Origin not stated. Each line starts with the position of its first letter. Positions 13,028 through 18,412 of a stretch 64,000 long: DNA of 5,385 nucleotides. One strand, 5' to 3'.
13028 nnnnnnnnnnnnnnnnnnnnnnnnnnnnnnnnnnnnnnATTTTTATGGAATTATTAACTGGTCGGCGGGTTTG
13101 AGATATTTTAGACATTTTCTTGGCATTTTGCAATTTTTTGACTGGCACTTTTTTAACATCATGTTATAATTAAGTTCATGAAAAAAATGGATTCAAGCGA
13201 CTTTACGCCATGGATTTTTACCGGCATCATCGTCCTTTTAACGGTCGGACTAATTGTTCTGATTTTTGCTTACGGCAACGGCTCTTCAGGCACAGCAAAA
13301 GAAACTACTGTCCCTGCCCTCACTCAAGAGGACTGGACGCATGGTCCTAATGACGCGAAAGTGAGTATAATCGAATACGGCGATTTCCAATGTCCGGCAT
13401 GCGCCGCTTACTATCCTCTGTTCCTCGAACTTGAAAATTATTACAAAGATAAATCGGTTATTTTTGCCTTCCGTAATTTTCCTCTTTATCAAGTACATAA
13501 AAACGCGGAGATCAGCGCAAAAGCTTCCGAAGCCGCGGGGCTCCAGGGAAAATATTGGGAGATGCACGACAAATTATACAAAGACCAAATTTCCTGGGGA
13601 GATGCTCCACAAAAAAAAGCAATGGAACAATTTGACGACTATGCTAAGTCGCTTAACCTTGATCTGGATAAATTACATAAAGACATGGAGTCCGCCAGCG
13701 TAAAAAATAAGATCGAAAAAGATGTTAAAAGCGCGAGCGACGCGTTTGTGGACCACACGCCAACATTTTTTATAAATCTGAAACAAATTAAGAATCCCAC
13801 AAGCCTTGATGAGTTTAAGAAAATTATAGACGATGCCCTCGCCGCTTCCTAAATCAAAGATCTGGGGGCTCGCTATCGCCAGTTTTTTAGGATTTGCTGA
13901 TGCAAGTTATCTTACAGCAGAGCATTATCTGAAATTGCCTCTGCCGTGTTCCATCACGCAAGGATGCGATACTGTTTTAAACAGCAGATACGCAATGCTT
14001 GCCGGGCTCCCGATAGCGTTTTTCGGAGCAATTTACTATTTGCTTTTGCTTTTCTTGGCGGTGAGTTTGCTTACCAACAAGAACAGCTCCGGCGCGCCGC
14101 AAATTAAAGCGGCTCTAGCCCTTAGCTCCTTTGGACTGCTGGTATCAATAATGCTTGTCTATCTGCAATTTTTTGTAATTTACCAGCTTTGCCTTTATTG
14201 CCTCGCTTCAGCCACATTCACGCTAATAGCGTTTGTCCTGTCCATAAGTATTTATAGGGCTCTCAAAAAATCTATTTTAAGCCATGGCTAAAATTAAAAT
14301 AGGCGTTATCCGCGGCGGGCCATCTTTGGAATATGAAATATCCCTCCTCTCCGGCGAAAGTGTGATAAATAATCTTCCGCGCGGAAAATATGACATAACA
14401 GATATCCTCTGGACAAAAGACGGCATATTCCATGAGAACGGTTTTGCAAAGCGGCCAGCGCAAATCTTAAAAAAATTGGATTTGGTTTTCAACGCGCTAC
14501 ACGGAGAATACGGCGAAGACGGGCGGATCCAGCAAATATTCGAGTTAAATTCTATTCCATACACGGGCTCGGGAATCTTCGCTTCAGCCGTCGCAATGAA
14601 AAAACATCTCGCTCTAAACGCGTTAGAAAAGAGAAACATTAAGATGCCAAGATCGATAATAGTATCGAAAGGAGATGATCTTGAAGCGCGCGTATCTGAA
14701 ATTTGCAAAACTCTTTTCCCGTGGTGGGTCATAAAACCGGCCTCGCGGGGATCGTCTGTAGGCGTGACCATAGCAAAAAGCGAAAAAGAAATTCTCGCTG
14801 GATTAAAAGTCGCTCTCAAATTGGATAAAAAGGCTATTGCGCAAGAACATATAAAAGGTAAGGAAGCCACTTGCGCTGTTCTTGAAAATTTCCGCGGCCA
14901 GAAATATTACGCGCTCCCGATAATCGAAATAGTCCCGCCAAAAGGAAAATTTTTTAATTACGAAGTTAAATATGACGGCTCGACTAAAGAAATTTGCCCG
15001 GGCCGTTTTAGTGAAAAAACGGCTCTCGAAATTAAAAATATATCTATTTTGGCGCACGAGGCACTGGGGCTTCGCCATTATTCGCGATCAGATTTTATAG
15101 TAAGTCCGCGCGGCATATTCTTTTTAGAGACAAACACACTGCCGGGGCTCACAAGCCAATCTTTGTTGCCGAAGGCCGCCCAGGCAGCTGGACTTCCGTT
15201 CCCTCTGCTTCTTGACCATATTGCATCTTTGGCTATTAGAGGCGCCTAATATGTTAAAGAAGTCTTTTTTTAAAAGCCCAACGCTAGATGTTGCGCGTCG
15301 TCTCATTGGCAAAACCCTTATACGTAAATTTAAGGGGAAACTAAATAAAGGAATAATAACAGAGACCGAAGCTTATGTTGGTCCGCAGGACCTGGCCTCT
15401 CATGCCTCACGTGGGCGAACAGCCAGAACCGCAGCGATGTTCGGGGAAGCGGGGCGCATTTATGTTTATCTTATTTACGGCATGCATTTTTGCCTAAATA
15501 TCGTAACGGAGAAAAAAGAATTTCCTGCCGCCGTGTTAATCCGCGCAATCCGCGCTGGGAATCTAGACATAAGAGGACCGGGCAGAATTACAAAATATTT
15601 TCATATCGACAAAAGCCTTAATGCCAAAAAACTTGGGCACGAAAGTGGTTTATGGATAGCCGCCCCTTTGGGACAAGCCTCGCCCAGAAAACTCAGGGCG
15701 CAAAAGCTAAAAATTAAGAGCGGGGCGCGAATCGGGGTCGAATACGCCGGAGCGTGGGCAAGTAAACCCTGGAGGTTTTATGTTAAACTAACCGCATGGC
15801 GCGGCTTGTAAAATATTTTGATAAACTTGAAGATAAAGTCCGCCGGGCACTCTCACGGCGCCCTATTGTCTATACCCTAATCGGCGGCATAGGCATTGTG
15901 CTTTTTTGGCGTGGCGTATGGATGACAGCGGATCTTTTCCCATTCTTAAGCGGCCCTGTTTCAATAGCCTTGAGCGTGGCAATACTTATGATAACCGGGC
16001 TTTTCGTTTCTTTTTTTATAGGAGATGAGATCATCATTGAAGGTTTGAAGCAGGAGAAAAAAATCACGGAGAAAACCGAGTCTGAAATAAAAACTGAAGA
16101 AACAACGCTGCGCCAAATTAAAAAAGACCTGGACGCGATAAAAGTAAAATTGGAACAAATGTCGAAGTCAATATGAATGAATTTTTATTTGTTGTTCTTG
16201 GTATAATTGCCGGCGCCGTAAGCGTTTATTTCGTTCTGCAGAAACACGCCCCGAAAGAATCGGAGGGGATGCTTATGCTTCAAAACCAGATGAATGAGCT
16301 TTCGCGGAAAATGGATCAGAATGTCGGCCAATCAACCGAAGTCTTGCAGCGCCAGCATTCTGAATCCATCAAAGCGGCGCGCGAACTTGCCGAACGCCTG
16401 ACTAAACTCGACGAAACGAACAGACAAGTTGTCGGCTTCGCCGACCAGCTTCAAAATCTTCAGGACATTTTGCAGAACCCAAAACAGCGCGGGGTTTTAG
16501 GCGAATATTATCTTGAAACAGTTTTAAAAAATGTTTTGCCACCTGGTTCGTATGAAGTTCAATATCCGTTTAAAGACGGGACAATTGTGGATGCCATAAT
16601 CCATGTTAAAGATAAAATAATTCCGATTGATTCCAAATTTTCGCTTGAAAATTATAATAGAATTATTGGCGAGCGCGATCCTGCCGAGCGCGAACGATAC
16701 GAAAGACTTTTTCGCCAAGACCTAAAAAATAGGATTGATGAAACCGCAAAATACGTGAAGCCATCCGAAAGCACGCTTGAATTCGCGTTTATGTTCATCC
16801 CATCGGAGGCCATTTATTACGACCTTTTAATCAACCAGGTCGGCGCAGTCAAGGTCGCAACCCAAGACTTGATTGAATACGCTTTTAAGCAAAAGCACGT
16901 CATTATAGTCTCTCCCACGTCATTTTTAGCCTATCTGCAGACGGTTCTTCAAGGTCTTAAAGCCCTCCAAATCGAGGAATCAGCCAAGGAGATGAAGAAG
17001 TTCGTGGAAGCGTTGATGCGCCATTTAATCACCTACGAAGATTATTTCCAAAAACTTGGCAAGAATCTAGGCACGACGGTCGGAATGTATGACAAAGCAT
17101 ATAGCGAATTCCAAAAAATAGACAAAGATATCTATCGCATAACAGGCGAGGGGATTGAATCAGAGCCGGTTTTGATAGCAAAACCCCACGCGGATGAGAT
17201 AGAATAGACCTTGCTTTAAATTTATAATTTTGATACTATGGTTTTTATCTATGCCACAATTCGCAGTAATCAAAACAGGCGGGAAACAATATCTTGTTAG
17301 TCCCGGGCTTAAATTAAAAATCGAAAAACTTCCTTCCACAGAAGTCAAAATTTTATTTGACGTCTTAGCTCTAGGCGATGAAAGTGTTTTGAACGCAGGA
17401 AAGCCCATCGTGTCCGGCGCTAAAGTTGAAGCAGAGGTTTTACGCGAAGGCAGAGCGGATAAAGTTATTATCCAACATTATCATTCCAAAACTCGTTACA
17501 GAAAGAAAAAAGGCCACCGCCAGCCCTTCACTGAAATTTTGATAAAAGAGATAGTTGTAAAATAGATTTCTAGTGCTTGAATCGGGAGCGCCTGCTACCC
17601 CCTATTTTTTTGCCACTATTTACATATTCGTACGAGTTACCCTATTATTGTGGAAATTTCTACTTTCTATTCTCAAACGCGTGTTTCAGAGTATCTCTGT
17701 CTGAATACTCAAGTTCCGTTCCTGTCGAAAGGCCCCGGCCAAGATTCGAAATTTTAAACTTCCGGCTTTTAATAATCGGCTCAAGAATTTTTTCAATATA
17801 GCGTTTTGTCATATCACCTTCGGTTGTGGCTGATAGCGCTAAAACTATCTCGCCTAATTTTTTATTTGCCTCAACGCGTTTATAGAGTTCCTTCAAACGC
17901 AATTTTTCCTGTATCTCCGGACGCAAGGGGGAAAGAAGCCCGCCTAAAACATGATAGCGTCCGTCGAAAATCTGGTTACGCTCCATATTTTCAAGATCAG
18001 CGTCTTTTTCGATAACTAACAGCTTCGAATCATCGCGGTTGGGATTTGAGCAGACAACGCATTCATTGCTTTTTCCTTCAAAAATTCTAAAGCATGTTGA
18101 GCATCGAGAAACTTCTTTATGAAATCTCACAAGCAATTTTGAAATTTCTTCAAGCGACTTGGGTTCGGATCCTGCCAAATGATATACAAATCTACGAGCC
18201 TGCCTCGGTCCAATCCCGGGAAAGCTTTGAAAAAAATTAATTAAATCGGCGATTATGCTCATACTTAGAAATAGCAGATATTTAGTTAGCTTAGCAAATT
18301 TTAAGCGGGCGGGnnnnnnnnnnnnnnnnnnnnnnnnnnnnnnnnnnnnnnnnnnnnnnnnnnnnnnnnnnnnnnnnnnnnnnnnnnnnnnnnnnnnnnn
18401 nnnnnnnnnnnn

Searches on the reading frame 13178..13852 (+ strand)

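Call 44: search_protein_families(library=pfam, proteins=[window:13178-13852:+])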
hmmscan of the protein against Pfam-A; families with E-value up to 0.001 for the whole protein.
window:13178-13852:+ (224 aa): 3 families
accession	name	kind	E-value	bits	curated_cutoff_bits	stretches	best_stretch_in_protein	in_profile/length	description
PF13462.12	Thioredoxin_4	-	1.5e-25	90.8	23.2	1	51-219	4-165/165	Thioredoxin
PF01323.26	DSBA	-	1.6e-09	38.3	25.6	1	118-217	93-190/191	DSBA-like thioredoxin domain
PF13743.12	Thioredoxin_5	-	2.2e-06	27.9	27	1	148-200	112-164/186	Thioredoxin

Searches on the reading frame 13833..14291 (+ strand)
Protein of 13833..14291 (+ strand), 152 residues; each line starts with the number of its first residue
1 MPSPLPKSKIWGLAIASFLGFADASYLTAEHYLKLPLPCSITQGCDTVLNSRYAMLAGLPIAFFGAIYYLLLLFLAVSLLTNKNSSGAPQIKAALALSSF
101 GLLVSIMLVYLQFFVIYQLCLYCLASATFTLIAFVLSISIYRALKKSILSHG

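Call 44: search_protein_families(library=pfam, proteins=[window:13833-14291:+])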
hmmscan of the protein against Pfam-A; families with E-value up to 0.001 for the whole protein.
window:13833-14291:+ (152 aa): 1 family
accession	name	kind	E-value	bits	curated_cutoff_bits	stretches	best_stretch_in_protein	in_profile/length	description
PF07884.19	VKOR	-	9e-26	91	27.5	1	13-138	3-134/134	Vitamin K epoxide reductase family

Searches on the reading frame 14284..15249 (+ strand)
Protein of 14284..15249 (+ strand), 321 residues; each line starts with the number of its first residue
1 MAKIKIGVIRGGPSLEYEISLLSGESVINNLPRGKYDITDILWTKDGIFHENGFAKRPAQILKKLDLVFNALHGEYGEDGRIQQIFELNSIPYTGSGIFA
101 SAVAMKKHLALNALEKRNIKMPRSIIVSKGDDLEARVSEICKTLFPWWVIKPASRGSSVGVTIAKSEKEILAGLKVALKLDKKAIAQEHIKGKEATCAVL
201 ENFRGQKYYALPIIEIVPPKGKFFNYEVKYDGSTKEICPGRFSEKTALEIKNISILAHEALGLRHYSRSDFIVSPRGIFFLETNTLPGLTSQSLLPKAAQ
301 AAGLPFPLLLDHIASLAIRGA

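Call 44: search_protein_families(library=pfam, proteins=[window:14284-15249:+])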
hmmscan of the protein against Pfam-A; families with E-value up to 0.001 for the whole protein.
window:14284-15249:+ (321 aa): 4 families
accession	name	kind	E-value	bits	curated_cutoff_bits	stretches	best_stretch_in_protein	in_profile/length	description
PF07478.18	Dala_Dala_lig_C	-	5.6e-38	130.9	24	1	126-313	14-202/204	D-ala D-ala ligase C-terminus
PF01820.27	Dala_Dala_lig_N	-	9.4e-23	81.5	34.6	2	55-96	80-121/121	D-ala D-ala ligase N-terminus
PF02655.19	ATP-grasp_3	-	1.8e-05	25.3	23.2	1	107-284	4-154/160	ATP-grasp domain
PF08443.16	RimK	-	0.00011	22.3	21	0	106-195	3-87/188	RimK-like ATP-grasp domain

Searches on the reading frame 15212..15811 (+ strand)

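Call 44: search_protein_families(library=pfam, proteins=[window:15212-15811:+])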
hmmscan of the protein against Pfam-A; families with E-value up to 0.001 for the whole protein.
window:15212-15811:+ (199 aa): 1 family
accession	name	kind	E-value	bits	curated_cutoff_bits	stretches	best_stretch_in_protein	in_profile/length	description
PF02245.21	Pur_DNA_glyco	-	2.6e-52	177.2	27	1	18-192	1-178/181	Methylpurine-DNA glycosylase (MPG)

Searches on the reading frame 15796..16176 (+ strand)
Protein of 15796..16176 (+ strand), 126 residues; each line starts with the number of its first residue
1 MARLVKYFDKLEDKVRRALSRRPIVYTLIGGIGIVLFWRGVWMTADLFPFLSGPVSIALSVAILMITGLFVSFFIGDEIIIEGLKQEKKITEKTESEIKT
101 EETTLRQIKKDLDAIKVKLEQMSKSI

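Call 44: search_protein_families(library=pfam, proteins=[window:15796-16176:+])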
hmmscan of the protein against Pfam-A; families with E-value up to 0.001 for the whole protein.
window:15796-16176:+ (126 aa): 2 families
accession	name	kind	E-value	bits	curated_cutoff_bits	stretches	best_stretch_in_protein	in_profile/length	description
PF05055.17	DUF677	-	2.7e-06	27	29.1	1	3-125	161-279/336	Protein of unknown function (DUF677)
PF15993.10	Fuseless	-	0.00084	19.3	25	1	25-52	82-108/298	Fuseless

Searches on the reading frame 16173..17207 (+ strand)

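Call 44: search_protein_families(library=pfam, proteins=[window:16173-17207:+])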
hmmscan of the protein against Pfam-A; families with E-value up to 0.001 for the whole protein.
window:16173-17207:+ (344 aa): 2 families
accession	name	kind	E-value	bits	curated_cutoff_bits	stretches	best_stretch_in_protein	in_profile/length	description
PF02646.22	RmuC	-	2.2e-54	185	26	1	39-314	2-271/291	RmuC family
PF24073.1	DUF7365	-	0.0006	20.4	27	0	57-102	44-89/101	Coiled-coil region of unknown function (DUF7365)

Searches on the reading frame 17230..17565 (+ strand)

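Call 11: search_protein_families(library=pfam, proteins=[window:17230-17565:+])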
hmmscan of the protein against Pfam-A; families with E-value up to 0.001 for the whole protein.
window:17230-17565:+ (111 aa): 1 family
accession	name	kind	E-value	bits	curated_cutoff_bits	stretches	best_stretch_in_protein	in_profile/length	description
PF00829.26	Ribosomal_L21p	-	1.4e-29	102.7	27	1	11-108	2-99/99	Ribosomal prokaryotic L21 protein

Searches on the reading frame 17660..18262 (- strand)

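Call 11: search_protein_families(library=pfam, proteins=[window:17660-18262:-])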
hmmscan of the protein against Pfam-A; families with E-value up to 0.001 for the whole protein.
window:17660-18262:- (200 aa): 4 families
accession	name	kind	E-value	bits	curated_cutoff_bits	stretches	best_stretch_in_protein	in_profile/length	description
PF13662.12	Toprim_4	-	2.9e-14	53.5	25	1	79-170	1-80/85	Toprim domain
PF21175.2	RecR_C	-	2.3e-07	30.5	22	1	177-200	1-24/24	RecR, C-terminal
PF21176.3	RecR_HhH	-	1.1e-05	25.6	27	1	4-44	1-41/45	RecR, helix-hairpin-helix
PF01751.28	Toprim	-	1.9e-05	25.2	23.1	1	81-171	2-93/96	Toprim domain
